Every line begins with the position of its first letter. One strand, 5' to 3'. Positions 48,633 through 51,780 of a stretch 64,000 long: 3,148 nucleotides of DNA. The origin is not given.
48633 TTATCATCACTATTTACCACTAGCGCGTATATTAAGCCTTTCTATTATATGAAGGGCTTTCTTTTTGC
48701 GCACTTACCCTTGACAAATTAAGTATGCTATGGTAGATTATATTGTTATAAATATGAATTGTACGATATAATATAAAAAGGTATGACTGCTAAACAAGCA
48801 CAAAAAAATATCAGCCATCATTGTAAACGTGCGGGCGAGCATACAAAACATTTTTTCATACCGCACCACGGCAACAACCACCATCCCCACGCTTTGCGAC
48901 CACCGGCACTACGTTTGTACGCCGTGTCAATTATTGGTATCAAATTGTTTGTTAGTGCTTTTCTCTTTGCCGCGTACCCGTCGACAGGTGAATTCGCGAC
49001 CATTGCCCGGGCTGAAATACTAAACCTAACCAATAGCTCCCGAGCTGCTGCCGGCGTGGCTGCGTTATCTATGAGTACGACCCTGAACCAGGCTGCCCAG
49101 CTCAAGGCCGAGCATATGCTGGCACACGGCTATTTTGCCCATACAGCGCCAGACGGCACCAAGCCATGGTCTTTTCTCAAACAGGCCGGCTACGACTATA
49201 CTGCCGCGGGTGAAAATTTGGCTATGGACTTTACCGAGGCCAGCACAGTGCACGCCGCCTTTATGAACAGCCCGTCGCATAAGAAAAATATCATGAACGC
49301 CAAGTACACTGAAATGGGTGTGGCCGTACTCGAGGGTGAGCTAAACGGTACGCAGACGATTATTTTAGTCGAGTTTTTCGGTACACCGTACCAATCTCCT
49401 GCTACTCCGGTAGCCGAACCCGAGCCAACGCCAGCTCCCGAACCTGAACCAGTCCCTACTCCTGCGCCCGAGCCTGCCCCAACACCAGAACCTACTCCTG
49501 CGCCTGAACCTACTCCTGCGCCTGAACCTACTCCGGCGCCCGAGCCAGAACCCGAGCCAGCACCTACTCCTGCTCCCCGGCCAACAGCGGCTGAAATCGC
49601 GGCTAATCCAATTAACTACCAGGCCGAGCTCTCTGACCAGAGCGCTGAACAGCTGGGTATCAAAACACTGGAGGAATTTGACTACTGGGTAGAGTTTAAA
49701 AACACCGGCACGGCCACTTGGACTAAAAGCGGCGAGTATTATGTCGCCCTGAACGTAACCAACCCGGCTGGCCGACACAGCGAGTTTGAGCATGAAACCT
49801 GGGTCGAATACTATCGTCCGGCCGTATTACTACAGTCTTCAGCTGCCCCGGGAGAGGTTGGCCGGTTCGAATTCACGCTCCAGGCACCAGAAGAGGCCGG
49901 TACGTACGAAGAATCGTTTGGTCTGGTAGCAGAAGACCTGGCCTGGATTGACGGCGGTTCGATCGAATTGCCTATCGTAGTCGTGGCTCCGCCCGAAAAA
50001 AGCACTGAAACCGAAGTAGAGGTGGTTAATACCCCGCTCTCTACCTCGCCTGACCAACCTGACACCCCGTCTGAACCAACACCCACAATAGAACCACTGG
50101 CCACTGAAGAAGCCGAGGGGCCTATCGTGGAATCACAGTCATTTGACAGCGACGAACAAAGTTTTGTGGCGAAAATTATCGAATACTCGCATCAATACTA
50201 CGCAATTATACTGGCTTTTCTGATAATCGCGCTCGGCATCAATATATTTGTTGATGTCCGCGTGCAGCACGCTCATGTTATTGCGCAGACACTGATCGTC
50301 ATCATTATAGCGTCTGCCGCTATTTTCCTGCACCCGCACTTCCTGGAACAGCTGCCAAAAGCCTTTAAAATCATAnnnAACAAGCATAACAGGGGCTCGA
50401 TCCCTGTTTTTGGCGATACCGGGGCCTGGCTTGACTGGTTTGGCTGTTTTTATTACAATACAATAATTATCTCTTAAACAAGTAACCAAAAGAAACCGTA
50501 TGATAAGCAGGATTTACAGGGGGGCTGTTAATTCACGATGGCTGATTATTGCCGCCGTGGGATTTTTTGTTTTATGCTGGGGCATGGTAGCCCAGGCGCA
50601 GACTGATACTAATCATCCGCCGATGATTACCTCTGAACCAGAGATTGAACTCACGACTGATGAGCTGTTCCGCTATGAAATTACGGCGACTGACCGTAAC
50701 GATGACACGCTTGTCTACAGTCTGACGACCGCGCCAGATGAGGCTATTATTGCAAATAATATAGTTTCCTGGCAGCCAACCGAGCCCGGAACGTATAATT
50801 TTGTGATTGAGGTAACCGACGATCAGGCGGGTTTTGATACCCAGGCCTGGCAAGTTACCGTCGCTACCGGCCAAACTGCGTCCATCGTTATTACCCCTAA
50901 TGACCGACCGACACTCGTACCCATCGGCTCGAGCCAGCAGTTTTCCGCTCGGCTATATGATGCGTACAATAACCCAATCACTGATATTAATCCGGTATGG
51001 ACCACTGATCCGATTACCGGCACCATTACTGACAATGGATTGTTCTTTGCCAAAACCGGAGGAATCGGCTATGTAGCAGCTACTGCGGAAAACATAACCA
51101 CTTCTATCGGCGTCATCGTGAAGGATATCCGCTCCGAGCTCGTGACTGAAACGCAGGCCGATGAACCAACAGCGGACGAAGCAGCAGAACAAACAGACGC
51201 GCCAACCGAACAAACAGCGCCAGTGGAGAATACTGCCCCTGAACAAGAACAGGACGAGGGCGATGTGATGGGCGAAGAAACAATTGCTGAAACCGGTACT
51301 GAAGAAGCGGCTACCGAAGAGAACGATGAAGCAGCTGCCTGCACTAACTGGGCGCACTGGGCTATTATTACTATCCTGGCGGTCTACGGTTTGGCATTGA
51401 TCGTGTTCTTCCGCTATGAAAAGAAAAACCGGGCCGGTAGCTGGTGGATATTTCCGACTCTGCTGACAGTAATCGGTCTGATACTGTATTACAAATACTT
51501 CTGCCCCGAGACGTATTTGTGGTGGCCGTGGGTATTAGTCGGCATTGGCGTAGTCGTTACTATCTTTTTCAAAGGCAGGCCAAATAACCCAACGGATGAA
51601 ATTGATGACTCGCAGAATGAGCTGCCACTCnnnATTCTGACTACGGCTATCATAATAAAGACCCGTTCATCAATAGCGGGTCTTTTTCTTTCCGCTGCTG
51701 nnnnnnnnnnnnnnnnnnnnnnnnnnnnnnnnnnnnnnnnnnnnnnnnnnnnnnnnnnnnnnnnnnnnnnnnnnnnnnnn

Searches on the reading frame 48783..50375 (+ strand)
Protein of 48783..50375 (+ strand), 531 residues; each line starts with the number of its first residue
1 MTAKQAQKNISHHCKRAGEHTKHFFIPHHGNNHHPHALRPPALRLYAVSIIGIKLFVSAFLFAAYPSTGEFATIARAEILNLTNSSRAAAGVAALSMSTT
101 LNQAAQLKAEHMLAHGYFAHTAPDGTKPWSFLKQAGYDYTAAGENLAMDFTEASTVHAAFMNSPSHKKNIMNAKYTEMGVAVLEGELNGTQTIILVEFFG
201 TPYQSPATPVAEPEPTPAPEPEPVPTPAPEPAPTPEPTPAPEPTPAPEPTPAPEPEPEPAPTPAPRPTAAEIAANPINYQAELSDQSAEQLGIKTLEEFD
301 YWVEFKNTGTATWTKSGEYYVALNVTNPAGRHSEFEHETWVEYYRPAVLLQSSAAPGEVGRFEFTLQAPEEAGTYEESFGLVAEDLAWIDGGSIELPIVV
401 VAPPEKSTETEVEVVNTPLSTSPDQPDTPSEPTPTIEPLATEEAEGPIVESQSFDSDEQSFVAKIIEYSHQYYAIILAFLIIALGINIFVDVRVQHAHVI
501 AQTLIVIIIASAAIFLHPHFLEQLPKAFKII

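Call 12: search_protein_families(library=pfam, proteins=[window:48783-50375:+], max_evalue=0.01)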
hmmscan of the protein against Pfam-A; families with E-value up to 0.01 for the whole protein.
window:48783-50375:+ (531 aa): 3 families
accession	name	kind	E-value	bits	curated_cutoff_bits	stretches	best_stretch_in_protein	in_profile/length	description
PF00188.32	CAP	-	8.4e-19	69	21.1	1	80-188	1-108/117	Cysteine-rich secretory protein family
PF05887.16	Trypan_PARP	-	1.8e-09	38.1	100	1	211-264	59-112/134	Procyclic acidic repetitive protein (PARP)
PF16158.11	N_BRCA1_IG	-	8.1e-05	23.6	28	1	298-385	13-94/108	Ig-like domain from next to BRCA1 gene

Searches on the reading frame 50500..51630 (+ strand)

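Call 12: search_protein_families(library=pfam, proteins=[window:50500-51630:+], max_evalue=0.01)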
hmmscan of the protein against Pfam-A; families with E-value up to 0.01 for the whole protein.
window:50500-51630:+ (377 aa): 3 families
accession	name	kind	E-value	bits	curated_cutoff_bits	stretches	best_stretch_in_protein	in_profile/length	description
PF05345.18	He_PIG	-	5.1e-06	27.3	24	1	40-121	1-95/96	Putative Ig domain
PF17963.7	Big_9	-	0.00014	23.1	23.6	1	38-120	1-89/89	Bacterial Ig domain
PF07695.17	7TMR-DISM_7TM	-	0.005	17.2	29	1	284-356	95-171/205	7TM diverse intracellular signalling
